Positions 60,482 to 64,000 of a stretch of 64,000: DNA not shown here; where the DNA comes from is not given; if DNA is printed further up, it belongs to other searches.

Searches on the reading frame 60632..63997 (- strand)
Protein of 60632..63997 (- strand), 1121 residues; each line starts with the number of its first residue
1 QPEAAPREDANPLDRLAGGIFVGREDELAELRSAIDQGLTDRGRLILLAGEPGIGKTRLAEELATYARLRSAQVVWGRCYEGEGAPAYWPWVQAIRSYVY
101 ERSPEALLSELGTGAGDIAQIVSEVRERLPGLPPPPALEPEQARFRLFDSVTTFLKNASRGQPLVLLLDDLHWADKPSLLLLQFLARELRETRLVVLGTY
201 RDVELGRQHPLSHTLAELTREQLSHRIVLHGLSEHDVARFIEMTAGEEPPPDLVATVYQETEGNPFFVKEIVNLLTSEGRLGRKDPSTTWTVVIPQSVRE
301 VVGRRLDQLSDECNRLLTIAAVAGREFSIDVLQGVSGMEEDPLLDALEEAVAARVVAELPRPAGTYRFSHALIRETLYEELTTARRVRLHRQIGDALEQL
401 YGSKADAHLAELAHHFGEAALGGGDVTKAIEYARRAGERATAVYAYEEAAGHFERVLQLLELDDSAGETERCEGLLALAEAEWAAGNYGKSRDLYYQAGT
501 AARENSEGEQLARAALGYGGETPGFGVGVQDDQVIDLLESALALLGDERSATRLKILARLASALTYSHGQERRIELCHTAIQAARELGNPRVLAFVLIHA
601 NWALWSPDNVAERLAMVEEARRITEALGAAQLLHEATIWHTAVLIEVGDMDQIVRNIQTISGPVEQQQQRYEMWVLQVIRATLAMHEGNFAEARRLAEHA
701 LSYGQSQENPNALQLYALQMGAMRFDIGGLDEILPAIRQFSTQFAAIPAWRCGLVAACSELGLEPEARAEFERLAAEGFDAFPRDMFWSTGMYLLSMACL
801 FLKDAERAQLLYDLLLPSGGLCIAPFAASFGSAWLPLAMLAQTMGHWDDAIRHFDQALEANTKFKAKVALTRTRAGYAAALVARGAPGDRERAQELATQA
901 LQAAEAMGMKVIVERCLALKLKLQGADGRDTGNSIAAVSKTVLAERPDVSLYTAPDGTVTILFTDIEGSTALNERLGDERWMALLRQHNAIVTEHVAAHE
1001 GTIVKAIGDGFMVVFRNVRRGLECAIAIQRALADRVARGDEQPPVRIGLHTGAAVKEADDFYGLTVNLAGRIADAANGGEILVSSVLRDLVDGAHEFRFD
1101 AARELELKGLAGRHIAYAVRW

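Call 18: search_protein_families(library=pfam, proteins=[window:60632-63997:-], max_evalue=0.001)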
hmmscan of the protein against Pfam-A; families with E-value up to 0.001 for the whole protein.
window:60632-63997:- (1121 aa): 6 families
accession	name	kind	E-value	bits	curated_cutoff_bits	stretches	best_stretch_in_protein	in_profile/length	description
PF13191.12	AAA_16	-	9.4e-32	111.2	32.6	1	21-196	2-166/167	AAA ATPase domain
PF00211.25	Guanylate_cyc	-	7e-20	71.8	21.9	1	953-1118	3-180/183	Adenylate and Guanylate cyclase catalytic domain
PF13401.12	AAA_22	-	3.9e-06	27.6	27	1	42-199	4-123/130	AAA domain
PF20720.3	nSTAND3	-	5.9e-05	23.3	27.2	1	43-76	17-50/155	Novel STAND NTPase 3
PF13424.12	TPR_12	-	0.00021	21.9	30.1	1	832-905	4-76/77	Tetratricopeptide repeat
PF13481.12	AAA_25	-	0.00029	21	27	1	25-65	16-55/195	AAA domain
